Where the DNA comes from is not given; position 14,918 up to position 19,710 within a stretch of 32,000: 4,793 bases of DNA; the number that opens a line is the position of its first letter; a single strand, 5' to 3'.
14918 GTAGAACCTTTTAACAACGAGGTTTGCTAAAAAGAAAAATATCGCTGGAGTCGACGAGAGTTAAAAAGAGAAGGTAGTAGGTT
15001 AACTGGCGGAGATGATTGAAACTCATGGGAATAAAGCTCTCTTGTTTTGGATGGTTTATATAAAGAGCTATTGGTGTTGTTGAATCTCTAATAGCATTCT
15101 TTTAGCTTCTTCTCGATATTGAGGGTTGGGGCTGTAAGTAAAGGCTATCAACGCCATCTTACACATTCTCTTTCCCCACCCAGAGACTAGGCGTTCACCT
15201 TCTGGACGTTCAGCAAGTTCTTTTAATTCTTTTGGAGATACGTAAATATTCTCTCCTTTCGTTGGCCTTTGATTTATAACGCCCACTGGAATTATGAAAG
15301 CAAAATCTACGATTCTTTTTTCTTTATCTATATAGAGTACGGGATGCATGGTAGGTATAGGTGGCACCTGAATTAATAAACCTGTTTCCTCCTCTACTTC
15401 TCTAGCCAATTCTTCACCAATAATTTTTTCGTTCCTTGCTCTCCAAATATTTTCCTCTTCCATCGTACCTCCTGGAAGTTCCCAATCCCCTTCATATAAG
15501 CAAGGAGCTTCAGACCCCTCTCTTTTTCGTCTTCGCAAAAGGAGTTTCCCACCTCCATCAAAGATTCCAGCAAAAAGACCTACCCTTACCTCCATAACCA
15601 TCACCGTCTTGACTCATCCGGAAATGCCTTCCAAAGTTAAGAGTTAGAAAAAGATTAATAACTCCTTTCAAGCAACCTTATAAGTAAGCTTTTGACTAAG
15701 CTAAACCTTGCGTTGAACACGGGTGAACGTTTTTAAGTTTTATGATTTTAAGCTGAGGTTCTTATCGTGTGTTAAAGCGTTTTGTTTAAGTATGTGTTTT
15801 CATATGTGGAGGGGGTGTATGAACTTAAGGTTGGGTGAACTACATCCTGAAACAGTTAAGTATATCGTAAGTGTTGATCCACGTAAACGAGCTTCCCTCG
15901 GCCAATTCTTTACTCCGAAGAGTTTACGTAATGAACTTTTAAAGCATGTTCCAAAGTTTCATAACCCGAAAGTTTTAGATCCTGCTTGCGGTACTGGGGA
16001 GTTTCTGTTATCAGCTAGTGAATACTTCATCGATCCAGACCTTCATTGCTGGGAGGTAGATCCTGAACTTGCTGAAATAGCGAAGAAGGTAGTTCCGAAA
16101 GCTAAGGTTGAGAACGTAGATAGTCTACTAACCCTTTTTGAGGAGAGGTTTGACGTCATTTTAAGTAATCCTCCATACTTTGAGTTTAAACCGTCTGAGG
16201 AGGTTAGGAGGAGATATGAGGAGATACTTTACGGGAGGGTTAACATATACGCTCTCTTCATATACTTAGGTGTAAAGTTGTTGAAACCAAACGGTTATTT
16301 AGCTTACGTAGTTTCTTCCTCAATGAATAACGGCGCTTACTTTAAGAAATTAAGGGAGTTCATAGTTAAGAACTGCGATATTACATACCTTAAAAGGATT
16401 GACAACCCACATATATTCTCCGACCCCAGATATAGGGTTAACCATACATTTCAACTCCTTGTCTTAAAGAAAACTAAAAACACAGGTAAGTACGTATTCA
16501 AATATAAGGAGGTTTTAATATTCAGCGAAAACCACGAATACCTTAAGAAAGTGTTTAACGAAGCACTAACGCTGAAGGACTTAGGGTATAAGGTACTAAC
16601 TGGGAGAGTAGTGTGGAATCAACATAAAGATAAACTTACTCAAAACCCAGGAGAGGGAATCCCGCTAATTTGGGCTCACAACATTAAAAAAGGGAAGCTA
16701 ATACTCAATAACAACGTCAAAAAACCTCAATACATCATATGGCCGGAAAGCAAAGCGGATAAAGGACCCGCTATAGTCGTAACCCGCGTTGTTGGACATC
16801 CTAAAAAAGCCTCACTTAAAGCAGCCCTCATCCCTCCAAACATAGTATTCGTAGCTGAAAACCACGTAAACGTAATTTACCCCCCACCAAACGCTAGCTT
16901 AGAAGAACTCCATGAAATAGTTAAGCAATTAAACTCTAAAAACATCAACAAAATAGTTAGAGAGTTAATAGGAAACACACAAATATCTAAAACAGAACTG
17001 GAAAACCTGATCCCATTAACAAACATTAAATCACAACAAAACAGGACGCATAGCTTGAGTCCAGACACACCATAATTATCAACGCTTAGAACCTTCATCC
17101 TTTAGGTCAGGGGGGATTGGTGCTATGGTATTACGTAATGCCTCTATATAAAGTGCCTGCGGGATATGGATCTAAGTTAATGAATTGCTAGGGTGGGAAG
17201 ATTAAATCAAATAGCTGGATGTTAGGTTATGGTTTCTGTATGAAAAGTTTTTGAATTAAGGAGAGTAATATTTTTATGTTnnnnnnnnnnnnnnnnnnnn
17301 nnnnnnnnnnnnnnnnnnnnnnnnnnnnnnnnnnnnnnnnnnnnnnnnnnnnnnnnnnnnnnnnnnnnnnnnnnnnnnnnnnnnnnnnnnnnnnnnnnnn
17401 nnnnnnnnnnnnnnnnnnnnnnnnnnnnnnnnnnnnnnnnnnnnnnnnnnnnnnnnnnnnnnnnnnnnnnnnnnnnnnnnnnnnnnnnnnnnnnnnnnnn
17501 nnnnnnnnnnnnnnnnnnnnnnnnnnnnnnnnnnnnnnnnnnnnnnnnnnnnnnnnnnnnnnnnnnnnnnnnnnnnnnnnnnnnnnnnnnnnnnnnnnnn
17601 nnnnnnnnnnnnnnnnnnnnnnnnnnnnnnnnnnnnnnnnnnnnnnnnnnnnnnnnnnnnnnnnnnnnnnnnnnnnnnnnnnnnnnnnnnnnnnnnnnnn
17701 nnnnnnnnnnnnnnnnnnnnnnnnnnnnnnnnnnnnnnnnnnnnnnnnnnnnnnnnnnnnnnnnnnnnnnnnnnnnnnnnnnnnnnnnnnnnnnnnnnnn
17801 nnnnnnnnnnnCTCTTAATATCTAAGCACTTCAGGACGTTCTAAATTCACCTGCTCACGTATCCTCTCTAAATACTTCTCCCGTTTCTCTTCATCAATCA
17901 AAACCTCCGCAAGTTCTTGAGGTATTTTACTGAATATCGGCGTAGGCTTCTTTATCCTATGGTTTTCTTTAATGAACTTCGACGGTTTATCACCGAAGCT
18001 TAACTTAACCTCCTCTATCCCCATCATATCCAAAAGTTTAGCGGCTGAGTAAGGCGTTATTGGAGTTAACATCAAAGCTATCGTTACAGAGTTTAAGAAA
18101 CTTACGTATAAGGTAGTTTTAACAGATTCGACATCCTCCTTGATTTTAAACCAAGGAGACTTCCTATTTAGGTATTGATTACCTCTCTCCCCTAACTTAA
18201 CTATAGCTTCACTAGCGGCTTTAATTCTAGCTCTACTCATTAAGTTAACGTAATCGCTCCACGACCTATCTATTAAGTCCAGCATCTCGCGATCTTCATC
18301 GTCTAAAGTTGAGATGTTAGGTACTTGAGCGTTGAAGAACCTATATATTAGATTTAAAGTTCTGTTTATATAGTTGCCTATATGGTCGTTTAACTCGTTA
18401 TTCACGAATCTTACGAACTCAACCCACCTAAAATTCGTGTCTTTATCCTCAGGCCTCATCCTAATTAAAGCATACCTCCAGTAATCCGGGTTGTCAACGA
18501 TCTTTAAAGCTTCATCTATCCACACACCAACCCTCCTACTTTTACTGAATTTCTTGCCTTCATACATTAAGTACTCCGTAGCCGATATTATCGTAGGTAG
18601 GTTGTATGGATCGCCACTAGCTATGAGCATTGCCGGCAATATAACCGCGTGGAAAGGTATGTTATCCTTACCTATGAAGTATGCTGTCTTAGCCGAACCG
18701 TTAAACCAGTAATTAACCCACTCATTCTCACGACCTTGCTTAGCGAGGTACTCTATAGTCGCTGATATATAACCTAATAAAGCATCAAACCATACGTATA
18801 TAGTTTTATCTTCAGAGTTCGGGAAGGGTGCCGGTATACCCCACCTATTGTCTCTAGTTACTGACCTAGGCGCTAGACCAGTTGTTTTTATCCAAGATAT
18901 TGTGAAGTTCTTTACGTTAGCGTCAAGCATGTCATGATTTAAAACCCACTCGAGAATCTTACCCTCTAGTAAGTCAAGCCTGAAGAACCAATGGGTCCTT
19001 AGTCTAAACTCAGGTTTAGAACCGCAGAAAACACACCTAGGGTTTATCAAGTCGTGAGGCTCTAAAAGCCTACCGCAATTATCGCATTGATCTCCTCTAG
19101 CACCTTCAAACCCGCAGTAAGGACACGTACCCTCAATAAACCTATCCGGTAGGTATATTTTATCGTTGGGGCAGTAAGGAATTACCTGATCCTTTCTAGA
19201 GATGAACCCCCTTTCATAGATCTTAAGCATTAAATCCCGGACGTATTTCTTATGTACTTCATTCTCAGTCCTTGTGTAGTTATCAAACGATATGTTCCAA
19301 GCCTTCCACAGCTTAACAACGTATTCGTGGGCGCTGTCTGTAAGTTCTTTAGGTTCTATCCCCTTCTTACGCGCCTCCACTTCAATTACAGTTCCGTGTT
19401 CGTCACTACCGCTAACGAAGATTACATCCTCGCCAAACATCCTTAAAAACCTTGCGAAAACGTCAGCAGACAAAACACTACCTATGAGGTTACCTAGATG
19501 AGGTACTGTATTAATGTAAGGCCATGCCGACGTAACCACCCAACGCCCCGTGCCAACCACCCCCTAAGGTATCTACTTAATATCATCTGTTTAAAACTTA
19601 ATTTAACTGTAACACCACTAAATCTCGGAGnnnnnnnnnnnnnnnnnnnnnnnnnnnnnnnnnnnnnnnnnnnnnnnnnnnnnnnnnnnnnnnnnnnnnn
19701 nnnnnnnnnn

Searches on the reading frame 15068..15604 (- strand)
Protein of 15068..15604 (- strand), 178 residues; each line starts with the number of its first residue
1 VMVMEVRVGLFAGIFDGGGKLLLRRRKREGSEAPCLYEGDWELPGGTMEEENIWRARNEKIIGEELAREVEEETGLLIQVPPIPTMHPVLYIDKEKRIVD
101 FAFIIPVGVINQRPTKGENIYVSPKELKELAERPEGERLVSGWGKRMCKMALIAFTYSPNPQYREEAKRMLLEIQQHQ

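Call 10: search_protein_families(library=pfam, proteins=[window:15068-15604:-], max_evalue=0.01)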
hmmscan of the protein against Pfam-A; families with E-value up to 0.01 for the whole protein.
window:15068-15604:- (178 aa): 1 family
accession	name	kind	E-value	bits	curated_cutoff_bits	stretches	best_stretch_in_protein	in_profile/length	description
PF00293.34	NUDIX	-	6.5e-09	36.3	21.1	1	14-134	10-125/134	NUDIX domain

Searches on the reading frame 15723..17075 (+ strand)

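Call 10: search_protein_families(library=pfam, proteins=[window:15723-17075:+], max_evalue=0.01)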
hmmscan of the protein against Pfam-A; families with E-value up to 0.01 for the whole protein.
window:15723-17075:+ (450 aa): 8 families
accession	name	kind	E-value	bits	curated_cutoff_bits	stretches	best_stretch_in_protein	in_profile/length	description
PF07669.17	Eco57I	-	1.3e-18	68.1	25.3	1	133-232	69-171/171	Eco57I restriction-modification methylase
PF02384.22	N6_Mtase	-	9.9e-16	58.4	20.4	1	55-285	21-263/311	N-6 DNA Methylase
PF05175.20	MTS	-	4.2e-07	30.2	23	1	72-156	23-112/170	Methyltransferase small domain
PF13649.12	Methyltransf_25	-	6.5e-05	24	27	1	84-167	1-88/97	Methyltransferase domain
PF20473.4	MmeI_Mtase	-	0.00011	21.9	27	0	70-98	9-37/259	MmeI, DNA-methyltransferase domain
PF08241.18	Methyltransf_11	-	0.0012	19.9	21.2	1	85-149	1-67/95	Methyltransferase domain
PF13847.12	Methyltransf_31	-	0.0017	18.5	27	1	81-150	4-82/145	Methyltransferase domain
PF13489.12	Methyltransf_23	-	0.0091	16.2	27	0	75-148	16-87/164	Methyltransferase domain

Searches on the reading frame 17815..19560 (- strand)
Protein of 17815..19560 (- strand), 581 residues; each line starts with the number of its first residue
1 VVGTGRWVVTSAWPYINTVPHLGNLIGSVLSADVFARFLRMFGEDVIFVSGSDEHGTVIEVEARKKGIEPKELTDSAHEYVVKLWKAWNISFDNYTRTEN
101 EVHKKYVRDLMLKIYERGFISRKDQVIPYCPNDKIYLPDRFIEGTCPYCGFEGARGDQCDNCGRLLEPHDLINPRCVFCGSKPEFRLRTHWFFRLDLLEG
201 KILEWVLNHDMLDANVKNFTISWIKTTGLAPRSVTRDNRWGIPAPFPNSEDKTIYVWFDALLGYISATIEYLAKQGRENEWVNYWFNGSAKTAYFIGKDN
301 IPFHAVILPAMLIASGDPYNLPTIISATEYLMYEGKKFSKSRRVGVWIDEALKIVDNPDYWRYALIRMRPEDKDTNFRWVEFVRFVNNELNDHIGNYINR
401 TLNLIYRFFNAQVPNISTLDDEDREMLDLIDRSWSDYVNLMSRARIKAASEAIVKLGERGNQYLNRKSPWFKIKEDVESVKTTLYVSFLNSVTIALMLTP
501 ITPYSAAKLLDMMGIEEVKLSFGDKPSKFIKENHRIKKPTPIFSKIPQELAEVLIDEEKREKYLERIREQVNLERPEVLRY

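Call 14: find_related_loci(query=window:17815-19560:-, collection=genome_contigs, flank=10000)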
Query window:17815-19560:- (581 aa) in genome_contigs; peptide patterns used: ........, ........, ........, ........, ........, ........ (x = any residue, [..] = any of these).
36 stretches matched a pattern; 5 encode a relative of the query (tblastn E <= 1e-3); 5 distinct loci.
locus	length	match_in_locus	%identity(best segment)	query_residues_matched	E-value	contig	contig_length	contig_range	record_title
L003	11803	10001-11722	59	8-581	0e+0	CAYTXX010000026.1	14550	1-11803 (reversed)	MAG TPA_asm: uncultured Desulfurococcaceae archaeon isolate SRP104967_co1_105 genome assembly, contig: NODE_1380_length_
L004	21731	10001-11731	59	5-581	0e+0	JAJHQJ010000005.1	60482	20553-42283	MAG: Desulfurococcaceae archaeon isolate Bin S11 scaffold_82_c1, whole genome shotgun sequence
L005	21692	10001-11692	54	4-576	0e+0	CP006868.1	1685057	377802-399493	Ignicoccus pacificus DSM 13166, complete genome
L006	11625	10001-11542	55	4-516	0e+0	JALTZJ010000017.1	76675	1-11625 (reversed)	MAG: Acidilobaceae archaeon isolate S141_metabat2_scaf2bin.130 S141_NODE_159_length_76675_cov_4.806579, whole genome sho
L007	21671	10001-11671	51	7-562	0e+0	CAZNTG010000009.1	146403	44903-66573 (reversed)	MAG TPA_asm: uncultured Thermoproteaceae archaeon isolate binchicken_co219_71 genome assembly, contig: k141_1384752, who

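Call 64: list_cluster_members(proteins=[window:17815-19560:-, window:15068-15604:-, window:3488-8269:+])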
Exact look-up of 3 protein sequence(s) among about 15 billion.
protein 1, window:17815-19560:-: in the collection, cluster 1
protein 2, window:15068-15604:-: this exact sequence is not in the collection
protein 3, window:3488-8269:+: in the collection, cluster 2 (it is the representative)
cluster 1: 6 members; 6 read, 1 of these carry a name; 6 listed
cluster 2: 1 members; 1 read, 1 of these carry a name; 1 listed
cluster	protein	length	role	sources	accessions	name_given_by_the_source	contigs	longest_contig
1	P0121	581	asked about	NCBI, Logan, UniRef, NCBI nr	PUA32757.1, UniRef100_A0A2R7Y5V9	MAG: methionine--tRNA ligase [Zestosphaera tikiterensis] | Methionine--tRNA ligase n=1 Tax=Zestosphaera tikiterensis TaxID=1973259 ...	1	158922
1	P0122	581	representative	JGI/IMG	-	-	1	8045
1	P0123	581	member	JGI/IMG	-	-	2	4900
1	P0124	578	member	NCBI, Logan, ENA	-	-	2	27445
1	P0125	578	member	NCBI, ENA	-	-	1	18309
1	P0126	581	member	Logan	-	-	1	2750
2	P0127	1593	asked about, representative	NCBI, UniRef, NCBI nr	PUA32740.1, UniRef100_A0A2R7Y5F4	MAG: hypothetical protein B7O98_04625 [Zestosphaera tikiterensis] | DUF7619 domain-containing protein n=1 Tax=Zestosphaera tikiterensis TaxID=1973259 ...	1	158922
